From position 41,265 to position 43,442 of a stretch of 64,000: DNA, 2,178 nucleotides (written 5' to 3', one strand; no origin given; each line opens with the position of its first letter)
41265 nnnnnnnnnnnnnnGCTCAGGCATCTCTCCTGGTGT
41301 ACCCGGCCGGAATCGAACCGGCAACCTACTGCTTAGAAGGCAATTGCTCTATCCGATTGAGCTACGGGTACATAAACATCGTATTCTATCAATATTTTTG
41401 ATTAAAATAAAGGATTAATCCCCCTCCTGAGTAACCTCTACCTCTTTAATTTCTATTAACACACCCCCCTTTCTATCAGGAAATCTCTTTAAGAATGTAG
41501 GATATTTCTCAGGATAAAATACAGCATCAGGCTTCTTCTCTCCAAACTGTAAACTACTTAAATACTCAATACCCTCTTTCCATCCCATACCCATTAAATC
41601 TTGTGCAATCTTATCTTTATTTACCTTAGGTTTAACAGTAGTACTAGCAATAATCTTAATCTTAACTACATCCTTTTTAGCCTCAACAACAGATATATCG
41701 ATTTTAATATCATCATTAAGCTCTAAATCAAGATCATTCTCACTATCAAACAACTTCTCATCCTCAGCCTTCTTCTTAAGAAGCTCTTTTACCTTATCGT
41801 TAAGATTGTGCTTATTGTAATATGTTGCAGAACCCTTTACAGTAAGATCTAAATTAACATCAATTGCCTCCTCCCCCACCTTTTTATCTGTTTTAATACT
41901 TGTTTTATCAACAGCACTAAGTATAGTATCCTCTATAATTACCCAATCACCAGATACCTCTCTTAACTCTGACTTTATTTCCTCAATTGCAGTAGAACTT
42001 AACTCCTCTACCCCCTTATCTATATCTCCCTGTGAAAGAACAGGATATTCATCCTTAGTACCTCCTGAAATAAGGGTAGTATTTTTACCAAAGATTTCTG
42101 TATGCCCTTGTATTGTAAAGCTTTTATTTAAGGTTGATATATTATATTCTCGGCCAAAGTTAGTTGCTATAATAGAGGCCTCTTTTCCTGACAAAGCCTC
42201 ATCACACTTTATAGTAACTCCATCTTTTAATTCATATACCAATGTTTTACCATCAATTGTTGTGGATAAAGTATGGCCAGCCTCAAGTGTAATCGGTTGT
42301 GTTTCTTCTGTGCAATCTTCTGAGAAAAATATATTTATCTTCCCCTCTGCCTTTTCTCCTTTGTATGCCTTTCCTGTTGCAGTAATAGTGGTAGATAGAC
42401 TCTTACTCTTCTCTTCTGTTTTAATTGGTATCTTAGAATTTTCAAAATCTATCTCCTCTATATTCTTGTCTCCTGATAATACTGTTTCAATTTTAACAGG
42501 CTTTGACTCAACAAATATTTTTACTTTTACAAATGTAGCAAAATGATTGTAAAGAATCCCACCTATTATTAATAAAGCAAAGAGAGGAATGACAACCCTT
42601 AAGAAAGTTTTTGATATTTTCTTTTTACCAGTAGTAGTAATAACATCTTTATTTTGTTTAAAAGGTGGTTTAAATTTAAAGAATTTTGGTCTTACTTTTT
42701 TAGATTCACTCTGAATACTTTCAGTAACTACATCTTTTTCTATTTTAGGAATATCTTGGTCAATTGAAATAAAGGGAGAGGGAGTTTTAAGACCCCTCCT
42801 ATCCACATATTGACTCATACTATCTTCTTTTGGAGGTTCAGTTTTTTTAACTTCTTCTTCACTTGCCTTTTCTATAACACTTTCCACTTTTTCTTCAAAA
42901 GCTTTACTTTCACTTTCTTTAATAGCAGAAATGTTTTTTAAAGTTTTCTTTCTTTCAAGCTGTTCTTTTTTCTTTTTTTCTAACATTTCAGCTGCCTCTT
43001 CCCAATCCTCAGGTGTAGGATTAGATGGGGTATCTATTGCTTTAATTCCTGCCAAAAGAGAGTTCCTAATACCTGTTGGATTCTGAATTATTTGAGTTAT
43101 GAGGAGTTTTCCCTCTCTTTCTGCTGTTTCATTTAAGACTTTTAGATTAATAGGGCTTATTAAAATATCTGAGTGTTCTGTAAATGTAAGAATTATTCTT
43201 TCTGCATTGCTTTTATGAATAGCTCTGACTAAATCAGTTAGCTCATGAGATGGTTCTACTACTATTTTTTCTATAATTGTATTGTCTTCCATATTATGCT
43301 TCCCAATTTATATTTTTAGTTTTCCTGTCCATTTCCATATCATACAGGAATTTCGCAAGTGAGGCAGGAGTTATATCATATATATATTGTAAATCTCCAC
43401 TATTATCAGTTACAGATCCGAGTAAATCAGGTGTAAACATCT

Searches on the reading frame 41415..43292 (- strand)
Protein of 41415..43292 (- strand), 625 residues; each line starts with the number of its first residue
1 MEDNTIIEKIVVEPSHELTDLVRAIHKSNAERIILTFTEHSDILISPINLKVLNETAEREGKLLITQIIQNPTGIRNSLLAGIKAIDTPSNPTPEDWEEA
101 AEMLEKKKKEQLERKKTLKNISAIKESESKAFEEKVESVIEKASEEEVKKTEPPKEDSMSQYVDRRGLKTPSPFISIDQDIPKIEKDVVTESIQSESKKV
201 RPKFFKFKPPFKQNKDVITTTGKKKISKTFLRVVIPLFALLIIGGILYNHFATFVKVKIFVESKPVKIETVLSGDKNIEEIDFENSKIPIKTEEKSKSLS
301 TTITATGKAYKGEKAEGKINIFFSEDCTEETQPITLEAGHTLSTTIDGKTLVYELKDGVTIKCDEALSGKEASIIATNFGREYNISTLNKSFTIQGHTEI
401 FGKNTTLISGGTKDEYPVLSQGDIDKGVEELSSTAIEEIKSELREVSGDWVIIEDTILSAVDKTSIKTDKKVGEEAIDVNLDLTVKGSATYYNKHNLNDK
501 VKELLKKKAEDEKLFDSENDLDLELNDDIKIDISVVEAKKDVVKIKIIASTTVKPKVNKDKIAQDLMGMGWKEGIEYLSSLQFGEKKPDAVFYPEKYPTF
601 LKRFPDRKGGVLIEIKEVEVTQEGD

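Call 7: search_protein_families(library=pfam, max_evalue=1, proteins=[window:41415-43292:-])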
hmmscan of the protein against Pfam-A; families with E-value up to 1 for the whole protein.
window:41415-43292:- (625 aa): 1 family
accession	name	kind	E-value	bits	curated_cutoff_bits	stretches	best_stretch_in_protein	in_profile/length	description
PF14890.11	Intein_splicing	-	0.0045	17.2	35.8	1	266-539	10-115/155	Intein splicing domain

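Call 15: find_encoding_contigs(protein=window:41415-43292:-, flank=10000, max_places=10)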
Protein window:41415-43292:- (625 aa): no gene with exactly this product is on record in the collection.
